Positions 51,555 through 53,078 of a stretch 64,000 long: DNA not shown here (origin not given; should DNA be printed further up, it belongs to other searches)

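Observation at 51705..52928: G-alpha-like protein missing every GTP-binding and catalytic residue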

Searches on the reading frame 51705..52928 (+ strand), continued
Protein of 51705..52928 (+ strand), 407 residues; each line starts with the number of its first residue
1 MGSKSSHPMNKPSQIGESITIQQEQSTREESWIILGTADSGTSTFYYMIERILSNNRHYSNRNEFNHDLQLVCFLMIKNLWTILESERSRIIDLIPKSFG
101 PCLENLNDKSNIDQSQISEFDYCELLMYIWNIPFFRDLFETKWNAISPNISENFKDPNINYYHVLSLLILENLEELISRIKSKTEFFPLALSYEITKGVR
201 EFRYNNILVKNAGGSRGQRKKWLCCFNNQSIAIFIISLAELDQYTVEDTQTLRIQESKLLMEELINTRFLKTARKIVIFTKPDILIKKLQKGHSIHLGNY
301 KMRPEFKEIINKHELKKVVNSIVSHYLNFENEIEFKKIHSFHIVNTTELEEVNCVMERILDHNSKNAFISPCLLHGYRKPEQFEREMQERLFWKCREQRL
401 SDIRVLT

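Call 56: list_cluster_members(proteins=[P0037, P0058, P0067, P0097, P0010, P0035, P0001, P0002, P0003])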
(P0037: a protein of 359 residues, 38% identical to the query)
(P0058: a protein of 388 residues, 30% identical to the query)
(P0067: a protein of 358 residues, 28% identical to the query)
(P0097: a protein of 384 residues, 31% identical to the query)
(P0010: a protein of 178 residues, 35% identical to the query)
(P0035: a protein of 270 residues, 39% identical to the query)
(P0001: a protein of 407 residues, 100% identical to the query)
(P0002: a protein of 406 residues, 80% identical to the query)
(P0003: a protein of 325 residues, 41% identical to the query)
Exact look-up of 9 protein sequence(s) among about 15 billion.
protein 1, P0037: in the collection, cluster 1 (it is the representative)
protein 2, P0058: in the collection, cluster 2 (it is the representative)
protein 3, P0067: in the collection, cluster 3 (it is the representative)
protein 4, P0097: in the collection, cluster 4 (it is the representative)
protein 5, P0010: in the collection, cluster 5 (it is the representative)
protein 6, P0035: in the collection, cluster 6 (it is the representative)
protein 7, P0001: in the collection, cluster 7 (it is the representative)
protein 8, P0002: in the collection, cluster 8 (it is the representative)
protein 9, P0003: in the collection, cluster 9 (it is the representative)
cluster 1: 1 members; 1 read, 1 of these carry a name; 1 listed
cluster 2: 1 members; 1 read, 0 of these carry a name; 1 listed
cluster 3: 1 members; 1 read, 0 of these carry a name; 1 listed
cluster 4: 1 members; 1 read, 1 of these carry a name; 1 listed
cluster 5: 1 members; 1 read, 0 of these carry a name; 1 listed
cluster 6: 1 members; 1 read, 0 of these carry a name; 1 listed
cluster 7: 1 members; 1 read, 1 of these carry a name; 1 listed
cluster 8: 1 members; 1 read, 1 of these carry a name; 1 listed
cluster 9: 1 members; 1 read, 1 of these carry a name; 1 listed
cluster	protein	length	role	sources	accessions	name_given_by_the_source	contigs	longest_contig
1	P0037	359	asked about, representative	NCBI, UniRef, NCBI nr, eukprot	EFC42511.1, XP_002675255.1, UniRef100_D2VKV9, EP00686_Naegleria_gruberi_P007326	predicted protein [Naegleria gruberi] | Predicted protein n=1 Tax=Naegleria gruberi TaxID=5762 RepID=D2VKV9_NAEGR | uncharacterized protein NAEGRDRAFT_50404 [Naegleria gruberi]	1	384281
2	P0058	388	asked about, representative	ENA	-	-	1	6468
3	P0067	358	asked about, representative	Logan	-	-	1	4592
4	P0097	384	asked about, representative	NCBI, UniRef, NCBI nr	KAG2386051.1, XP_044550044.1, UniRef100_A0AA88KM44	hypothetical protein C9374_003200 [Naegleria lovaniensis] | Uncharacterized protein n=1 Tax=Naegleria lovaniensis TaxID=51637 RepID=A0AA88KM44_NAELO | uncharacterized protein C9374_003200 [Naegleria lovaniensis]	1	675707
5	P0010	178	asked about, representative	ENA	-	-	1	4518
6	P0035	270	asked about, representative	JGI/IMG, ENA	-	-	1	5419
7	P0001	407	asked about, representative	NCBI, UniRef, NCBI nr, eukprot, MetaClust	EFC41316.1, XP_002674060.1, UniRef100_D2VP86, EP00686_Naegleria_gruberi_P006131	predicted protein [Naegleria gruberi] | Predicted protein n=1 Tax=Naegleria gruberi TaxID=5762 RepID=D2VP86_NAEGR | uncharacterized protein NAEGRDRAFT_70767 [Naegleria gruberi]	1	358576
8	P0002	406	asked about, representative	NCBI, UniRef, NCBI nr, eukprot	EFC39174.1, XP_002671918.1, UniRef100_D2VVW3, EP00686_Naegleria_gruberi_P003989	predicted protein [Naegleria gruberi] | Predicted protein n=1 Tax=Naegleria gruberi TaxID=5762 RepID=D2VVW3_NAEGR | uncharacterized protein NAEGRDRAFT_73162 [Naegleria gruberi]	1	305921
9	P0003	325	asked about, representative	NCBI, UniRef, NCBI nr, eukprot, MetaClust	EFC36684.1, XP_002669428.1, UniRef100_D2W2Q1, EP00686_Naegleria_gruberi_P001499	predicted protein [Naegleria gruberi] | Predicted protein n=1 Tax=Naegleria gruberi TaxID=5762 RepID=D2W2Q1_NAEGR | uncharacterized protein NAEGRDRAFT_75669 [Naegleria gruberi]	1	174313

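Call 70: predict_structure(alignment_id=A3)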
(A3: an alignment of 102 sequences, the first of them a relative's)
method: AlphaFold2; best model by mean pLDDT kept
length: 407 residues; sequences in the alignment: 102
mean_pLDDT: 84.8   pTM: 0.84
mean pLDDT of the five models: 84.8, 84.8, 84.5, 84.2, 83.2
residues with pLDDT >= 90: 215; 70-90: 136; 50-70: 31; < 50: 25
segments of 3 or more residues with pLDDT < 50: 1-23
pLDDT, mean of each block of 10 residues (from residue 1): 39 44 65 96 97 93 95 93 89 92 82 82 96 91 73 73 83 95 95 92 96 94 95 96 85 92 95 97 91 77 70 82 85 83 97 96 92 74 71 74 65
secondary structure, 60 per line:
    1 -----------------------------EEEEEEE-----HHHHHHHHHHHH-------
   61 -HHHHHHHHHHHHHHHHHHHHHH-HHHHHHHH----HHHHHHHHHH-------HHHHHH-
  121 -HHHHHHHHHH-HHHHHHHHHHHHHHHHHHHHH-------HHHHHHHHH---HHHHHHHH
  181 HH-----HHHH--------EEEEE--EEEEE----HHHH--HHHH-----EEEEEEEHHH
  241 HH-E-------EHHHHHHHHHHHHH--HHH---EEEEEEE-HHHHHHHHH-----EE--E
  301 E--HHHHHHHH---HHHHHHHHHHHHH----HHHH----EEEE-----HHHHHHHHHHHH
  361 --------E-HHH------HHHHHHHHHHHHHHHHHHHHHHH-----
elements in order: E30-36 H42-53 H62-83 H85-92 H97-106 H114-119 H122-131 H133-153 H161-169 H173-182 H188-191 E200-204 E207-211 H216-219 H222-225 E231-237 H238-242 H253-265 E274-280 H282-290 H304-311 H315-327 H332-335 E340-343 H349-360 H380-402

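Call 72: fold_search(model_id=the predicted structure, library=pdb)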
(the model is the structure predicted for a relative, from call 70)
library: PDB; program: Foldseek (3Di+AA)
matches with E <= 10: 1616; with E <= 0.001: 943
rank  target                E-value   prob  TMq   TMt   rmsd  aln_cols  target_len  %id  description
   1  1shz_A                4.6e-15  1.00  0.53  0.64   6.9       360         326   19  Crystal Structure of the p115RhoGEF rgRGS Domain in A Complex with Galpha(13):Galpha(i1) Chimera (released 2005-01-18)
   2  4gnk_C                5.1e-15  1.00  0.53  0.66   6.2       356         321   18  Crystal structure of Galphaq in complex with full-length human PLCbeta3 (released 2013-02-06)
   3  4qj5_A                1.4e-14  1.00  0.55  0.69   6.0       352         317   19  Structure of a fragment of human phospholipase C-beta3 delta472-581, bound to IP3 and in complex with Galphaq (released 2014-10-22)
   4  4gnk_A                1.5e-14  1.00  0.54  0.64   7.0       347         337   20  Crystal structure of Galphaq in complex with full-length human PLCbeta3 (released 2013-02-06)
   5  1tad_C                1.8e-14  1.00  0.53  0.66   6.6       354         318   21  GTPASE MECHANISM OF GPROTEINS FROM THE 1.7-ANGSTROM CRYSTAL STRUCTURE OF TRANSDUCIN ALPHA-GDP-ALF4- (released 1995-05-08)
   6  4qj3_A                3.8e-14  1.00  0.52  0.65   7.4       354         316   20  Structure of a fragment of human phospholipase C-beta3 delta472-559, in complex with Galphaq (released 2014-10-22)
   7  3ffa                  4.0e-14  1.00  0.51  0.64   7.0       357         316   16  Crystal Structure of a fast activating G protein mutant (released 2009-10-06)
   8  7jsn_E                4.7e-14  1.00  0.53  0.66   7.1       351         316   21  Structure of the Visual Signaling Complex between Transducin and Phosphodiesterase 6 (released 2020-10-21)
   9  4ekd_A                5.3e-14  1.00  0.51  0.63   7.3       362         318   18  Structure of human regulator of G protein signaling 2 (RGS2) in complex with murine Galpha-q(R183C) (released 2013-01-30)
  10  3ab3_A                5.3e-14  1.00  0.52  0.64   8.5       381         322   19  Crystal structure of p115RhoGEF RGS domain in complex with G alpha 13 (released 2010-12-29)
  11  1shz_D                5.6e-14  1.00  0.54  0.65   6.8       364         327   19  Crystal Structure of the p115RhoGEF rgRGS Domain in A Complex with Galpha(13):Galpha(i1) Chimera (released 2005-01-18)
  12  6m8h                  5.6e-14  1.00  0.51  0.64   7.2       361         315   17  Crystal Structure of the R208Q mutant of G(i) subunit alpha-1 (released 2019-08-21)
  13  1gia                  6.2e-14  1.00  0.51  0.64   7.0       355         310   16  STRUCTURE OF ACTIVE CONFORMATIONS OF GIA1 AND THE MECHANISM OF GTP HYDROLYSIS (released 1994-09-30)
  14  8uqn_A                6.5e-14  1.00  0.55  0.69   6.7       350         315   20  PLCb3-Gaq complex on membranes (released 2023-12-06)
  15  8jpb_Q                8.1e-14  1.00  0.56  0.70   6.7       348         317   19  cryo-EM structure of NTSR1-GRK2-Galpha(q) complexes 1 (released 2023-08-09)
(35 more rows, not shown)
